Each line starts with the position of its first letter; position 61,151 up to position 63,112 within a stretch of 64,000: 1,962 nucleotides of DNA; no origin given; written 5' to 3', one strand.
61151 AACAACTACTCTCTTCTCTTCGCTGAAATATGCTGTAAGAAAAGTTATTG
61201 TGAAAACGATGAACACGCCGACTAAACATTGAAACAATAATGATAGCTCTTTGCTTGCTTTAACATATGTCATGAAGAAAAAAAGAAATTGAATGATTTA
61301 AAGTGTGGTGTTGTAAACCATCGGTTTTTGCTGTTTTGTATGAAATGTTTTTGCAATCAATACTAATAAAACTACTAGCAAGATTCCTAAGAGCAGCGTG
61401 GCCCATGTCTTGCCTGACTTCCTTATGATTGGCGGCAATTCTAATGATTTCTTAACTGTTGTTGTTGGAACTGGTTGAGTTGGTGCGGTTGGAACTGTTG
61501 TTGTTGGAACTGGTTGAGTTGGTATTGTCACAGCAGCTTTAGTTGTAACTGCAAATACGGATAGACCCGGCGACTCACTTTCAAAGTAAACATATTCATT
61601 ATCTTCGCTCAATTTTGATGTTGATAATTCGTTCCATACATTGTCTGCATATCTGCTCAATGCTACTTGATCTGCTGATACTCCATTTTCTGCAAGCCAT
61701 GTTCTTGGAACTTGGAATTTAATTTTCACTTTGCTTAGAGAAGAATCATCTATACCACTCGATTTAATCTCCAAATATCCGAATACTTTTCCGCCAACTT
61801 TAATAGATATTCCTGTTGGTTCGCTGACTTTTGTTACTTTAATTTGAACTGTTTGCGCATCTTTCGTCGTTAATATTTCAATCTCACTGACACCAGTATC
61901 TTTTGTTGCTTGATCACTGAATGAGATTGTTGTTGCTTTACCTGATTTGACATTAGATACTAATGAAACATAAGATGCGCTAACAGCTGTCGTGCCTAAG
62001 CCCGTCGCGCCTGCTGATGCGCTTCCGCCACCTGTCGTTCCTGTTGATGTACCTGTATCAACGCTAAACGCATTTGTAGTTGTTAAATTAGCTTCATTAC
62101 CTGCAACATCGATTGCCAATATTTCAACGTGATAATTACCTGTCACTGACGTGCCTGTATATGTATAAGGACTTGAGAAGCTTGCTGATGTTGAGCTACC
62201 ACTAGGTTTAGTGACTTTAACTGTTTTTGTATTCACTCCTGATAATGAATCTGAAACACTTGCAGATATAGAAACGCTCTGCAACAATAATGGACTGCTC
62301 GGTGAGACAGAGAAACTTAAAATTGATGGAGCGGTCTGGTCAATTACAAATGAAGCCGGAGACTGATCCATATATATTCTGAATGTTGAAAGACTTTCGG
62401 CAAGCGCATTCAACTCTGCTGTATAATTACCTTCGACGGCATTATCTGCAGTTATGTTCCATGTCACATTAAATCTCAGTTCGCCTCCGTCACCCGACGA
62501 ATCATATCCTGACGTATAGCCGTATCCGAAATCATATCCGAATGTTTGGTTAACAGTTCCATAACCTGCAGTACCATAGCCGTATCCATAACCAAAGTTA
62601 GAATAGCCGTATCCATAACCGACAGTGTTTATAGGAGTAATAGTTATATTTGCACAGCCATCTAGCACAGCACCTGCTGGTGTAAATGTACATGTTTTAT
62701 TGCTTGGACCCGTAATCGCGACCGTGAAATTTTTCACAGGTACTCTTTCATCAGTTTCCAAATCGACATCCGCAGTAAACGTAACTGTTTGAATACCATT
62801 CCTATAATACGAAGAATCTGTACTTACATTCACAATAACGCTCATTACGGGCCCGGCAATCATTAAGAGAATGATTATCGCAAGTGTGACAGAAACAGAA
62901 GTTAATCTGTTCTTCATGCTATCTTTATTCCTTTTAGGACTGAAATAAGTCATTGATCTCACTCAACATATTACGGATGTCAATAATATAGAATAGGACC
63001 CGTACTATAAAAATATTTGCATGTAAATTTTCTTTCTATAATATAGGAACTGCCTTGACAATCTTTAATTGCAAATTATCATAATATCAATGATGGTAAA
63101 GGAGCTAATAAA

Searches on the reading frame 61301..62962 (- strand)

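Call 8: search_protein_families(library=ncbifam, proteins=[window:61301-62962:-], max_evalue=1)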
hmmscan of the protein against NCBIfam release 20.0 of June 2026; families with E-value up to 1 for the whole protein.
window:61301-62962:- (554 aa): 4 families
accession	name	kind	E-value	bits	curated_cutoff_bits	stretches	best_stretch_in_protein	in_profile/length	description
TIGR04213.1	PGF_pre_PGF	domain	6.1e-27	94.5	28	1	336-473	14-152/153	PGF-pre-PGF domain-containing protein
NF047446.1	barrel_OmpL47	domain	0.011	16.2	40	1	230-297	7-65/68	OmpL47-type beta-barrel domain-containing protein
NF038347.1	FtsX_Gpos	exception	0.047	13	225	1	3-63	3-63/296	permease-like cell division protein FtsX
NF041321.1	Alpha-amyl_MalA_Halo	equivalog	0.084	11.2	875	1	264-425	47-202/666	alpha-amylase MalA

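Call 9: search_protein_families(library=pfam, proteins=[window:61301-62962:-], max_evalue=0.1)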
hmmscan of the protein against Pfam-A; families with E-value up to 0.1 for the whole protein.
window:61301-62962:- (554 aa): 5 families
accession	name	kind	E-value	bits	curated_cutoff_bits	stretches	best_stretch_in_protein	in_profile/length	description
PF00075.30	RNase_H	-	0.022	15.4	25.8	0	43-79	61-99/141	RNase H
PF19077.6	Big_13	-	0.034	15.1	27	0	246-303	39-102/102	Bacterial Ig-like domain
PF13754.12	Big_3_4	-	0.044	14.1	27.3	0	274-303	33-61/106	Domain of unknown function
PF11353.13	DUF3153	-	0.048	13.7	21.4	0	520-545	164-189/191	Protein of unknown function (DUF3153)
PF15418.12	DUF4625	-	0.067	13.9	27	0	255-293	86-124/131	Domain of unknown function (DUF4625)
